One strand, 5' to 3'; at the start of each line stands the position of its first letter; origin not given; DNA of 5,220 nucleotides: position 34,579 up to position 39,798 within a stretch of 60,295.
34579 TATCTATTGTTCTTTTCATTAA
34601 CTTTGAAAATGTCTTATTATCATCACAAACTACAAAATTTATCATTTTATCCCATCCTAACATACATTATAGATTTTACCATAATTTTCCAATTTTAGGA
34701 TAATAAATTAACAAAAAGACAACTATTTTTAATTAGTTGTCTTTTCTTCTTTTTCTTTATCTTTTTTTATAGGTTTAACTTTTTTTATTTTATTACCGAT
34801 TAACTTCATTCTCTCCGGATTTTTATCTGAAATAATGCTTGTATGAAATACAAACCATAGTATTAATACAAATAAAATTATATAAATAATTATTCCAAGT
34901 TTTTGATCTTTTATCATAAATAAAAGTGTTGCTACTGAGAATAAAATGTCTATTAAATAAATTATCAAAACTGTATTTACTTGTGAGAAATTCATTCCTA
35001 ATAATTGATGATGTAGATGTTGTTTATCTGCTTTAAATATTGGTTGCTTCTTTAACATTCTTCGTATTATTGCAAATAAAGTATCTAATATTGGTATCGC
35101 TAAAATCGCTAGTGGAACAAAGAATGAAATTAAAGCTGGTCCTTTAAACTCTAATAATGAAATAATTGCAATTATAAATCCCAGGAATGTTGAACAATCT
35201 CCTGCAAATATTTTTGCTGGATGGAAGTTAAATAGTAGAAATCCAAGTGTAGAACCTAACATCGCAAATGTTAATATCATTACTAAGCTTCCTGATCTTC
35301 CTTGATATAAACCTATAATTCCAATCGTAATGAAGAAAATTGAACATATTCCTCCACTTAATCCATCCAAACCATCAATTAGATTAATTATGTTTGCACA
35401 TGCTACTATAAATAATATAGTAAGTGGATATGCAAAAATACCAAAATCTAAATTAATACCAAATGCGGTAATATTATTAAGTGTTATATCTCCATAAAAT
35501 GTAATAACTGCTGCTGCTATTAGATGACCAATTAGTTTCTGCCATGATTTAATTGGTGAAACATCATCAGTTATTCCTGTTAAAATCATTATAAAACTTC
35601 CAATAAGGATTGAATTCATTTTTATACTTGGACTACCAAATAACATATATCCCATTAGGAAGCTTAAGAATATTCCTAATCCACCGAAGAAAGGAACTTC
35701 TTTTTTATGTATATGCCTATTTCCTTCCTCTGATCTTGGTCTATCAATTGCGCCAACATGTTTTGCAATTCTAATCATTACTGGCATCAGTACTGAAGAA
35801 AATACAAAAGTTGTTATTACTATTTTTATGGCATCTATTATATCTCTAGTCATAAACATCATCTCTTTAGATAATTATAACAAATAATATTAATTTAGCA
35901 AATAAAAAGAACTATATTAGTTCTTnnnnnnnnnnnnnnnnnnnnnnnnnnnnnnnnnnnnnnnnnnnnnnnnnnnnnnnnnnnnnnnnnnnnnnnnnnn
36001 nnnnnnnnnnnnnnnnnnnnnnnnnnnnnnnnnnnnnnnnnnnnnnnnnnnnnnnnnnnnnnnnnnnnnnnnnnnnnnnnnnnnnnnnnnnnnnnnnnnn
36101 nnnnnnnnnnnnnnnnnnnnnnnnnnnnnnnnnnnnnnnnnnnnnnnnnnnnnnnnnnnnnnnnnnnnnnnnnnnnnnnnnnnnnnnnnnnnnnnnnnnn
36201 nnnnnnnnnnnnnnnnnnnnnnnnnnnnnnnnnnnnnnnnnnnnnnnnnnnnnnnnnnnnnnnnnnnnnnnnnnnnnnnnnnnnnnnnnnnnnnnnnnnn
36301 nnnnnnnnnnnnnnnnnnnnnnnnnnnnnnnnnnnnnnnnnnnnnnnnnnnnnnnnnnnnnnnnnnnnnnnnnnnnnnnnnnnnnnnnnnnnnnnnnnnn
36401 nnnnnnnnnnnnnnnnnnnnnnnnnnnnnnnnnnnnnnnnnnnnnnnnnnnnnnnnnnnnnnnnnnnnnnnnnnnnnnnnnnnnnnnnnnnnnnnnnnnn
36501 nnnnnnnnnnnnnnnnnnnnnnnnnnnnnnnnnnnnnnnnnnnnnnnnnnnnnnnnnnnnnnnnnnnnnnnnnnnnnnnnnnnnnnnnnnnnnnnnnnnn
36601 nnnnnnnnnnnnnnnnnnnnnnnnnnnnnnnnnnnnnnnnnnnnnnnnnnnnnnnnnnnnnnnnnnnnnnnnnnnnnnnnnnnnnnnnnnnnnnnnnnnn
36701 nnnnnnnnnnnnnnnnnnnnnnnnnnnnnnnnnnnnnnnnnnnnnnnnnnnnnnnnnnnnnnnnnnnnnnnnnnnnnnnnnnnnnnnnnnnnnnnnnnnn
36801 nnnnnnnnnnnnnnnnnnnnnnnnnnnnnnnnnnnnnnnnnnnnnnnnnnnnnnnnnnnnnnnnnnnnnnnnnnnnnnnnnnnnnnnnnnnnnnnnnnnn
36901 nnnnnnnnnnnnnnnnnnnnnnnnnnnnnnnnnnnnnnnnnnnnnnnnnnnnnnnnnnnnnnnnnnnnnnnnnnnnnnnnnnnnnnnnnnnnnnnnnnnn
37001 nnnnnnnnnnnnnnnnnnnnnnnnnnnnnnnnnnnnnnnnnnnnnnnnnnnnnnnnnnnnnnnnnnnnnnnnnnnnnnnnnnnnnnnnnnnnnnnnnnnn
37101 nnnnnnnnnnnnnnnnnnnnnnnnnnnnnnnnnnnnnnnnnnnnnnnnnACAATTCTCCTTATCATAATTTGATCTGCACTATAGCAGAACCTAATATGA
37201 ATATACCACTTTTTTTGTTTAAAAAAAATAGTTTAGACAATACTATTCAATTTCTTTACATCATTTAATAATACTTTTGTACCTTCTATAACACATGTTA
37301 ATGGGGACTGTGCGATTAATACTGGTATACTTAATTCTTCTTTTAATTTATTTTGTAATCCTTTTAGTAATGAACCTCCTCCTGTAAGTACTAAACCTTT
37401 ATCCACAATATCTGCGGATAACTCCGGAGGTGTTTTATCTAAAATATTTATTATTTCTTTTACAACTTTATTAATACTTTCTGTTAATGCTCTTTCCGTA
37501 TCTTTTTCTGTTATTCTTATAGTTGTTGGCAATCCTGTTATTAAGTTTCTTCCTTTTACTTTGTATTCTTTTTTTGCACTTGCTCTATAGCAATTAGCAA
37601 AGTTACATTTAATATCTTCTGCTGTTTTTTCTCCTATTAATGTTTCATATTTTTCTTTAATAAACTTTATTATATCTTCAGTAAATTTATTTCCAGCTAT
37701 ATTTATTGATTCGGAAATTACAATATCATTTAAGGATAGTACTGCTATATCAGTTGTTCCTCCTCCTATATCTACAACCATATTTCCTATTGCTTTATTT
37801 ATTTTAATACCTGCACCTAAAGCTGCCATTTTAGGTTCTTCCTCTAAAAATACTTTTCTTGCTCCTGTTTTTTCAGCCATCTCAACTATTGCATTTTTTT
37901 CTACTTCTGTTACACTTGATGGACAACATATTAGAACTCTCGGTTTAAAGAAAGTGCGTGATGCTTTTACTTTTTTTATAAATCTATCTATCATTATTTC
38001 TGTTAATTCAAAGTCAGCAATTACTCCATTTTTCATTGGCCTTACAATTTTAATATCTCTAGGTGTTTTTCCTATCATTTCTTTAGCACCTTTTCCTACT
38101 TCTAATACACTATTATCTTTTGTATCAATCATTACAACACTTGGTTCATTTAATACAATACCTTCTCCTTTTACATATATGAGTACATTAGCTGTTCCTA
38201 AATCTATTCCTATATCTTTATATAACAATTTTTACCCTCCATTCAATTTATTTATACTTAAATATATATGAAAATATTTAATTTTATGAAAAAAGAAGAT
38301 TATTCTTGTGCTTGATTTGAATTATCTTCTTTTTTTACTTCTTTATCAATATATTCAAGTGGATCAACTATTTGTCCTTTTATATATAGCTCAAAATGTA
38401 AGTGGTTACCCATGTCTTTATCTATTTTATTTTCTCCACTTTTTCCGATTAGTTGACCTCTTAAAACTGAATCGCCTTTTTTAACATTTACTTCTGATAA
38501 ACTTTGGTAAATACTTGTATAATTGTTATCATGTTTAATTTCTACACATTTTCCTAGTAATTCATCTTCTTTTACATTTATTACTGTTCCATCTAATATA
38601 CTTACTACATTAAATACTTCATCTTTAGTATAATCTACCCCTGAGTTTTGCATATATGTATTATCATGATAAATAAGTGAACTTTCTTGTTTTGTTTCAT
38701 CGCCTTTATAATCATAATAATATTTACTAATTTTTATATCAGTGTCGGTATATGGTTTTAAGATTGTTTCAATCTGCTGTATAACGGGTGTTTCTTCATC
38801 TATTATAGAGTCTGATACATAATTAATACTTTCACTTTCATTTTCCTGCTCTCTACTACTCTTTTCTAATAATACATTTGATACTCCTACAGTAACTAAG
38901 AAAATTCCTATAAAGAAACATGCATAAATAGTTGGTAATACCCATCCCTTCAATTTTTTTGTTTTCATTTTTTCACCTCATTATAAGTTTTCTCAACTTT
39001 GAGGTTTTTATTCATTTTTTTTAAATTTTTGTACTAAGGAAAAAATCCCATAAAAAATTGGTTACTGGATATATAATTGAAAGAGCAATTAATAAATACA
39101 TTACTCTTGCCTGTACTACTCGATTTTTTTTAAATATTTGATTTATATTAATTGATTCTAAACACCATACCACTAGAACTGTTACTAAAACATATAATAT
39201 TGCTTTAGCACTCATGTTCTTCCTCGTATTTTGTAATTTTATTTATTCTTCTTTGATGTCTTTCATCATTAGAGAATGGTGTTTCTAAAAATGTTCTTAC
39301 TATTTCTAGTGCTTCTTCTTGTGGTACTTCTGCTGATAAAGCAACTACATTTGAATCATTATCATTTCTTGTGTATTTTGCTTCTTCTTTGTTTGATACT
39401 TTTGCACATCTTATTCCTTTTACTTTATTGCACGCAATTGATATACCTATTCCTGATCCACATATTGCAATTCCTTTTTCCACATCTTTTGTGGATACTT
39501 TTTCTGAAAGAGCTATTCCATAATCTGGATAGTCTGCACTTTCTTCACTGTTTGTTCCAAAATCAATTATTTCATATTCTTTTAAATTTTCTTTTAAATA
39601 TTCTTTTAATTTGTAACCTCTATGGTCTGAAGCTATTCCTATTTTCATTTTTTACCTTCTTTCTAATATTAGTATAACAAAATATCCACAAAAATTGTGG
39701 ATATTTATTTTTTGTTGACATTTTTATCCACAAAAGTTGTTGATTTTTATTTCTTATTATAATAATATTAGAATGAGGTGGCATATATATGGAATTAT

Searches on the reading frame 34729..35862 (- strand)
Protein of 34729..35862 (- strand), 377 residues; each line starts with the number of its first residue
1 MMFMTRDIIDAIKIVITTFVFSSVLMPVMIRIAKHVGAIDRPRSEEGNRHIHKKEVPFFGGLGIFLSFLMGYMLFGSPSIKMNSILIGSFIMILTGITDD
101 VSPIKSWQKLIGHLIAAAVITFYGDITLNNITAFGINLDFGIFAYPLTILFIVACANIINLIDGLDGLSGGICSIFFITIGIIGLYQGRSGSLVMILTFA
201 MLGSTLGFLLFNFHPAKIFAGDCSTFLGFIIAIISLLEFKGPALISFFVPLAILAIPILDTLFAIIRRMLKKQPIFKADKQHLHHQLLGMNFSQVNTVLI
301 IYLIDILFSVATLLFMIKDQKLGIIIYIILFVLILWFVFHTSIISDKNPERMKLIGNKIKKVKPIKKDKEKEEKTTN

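Call 36: search_protein_families(library=pfam, proteins=[window:34729-35862:-], max_evalue=0.0001)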
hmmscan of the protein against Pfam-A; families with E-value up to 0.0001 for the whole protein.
window:34729-35862:- (377 aa): 1 family
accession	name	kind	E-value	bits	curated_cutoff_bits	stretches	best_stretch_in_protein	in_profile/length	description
PF00953.26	Glycos_transf_4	-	4.2e-35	121.5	27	1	84-236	3-157/160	Glycosyl transferase family 4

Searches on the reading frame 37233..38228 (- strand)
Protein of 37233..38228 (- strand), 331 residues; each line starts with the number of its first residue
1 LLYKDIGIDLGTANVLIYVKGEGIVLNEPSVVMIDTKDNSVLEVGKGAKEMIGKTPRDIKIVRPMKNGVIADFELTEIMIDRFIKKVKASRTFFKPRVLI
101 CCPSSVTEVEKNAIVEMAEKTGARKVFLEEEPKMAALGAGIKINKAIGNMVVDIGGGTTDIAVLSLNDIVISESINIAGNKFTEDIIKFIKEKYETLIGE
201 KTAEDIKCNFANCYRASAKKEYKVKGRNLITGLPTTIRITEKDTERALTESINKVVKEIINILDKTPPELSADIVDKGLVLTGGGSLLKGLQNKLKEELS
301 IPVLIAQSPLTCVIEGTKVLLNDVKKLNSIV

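Call 36: search_protein_families(library=pfam, proteins=[window:37233-38228:-], max_evalue=0.0001)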
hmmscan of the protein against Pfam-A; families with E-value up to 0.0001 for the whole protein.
window:37233-38228:- (331 aa): 5 families
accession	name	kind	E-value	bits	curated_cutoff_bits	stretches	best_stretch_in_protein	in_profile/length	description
PF06723.19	MreB_Mbl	-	8.1e-136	452.6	27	1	4-328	2-326/327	MreB/Mbl protein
PF14450.12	FtsA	-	8.8e-14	52.4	31.8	1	150-308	1-112/127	Cell division protein FtsA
PF00022.25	Actin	-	3e-12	46.3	27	1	41-193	45-190/410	Actin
PF11104.14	PilM_2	-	1.3e-06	28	27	0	279-309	278-308/340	Type IV pilus assembly protein PilM;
PF00012.26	HSP70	-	1.3e-05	24.1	20.6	1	98-202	136-246/599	Hsp70 protein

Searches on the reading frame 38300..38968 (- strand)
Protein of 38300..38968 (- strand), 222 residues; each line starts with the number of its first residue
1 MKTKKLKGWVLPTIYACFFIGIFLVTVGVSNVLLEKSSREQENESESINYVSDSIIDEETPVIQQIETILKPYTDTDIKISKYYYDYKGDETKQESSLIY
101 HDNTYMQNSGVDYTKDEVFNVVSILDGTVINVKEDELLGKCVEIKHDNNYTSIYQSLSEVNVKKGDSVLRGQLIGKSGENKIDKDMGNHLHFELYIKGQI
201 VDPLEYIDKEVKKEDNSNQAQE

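Call 36: search_protein_families(library=pfam, proteins=[window:38300-38968:-], max_evalue=0.0001)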
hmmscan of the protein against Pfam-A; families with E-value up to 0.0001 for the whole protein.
window:38300-38968:- (222 aa): 1 family
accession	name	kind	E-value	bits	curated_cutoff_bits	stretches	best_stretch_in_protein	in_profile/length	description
PF01551.29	Peptidase_M23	-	1.7e-23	83.1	28.7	1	108-203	3-96/96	Peptidase family M23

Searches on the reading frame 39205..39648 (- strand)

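Call 36: search_protein_families(library=pfam, proteins=[window:39205-39648:-], max_evalue=0.0001)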
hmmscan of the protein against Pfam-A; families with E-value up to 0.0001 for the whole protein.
window:39205-39648:- (147 aa): 1 family
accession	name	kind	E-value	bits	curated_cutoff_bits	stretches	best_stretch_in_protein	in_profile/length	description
PF02502.23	LacAB_rpiB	-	9.3e-51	171.9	24.7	1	3-138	1-138/138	Ribose/Galactose Isomerase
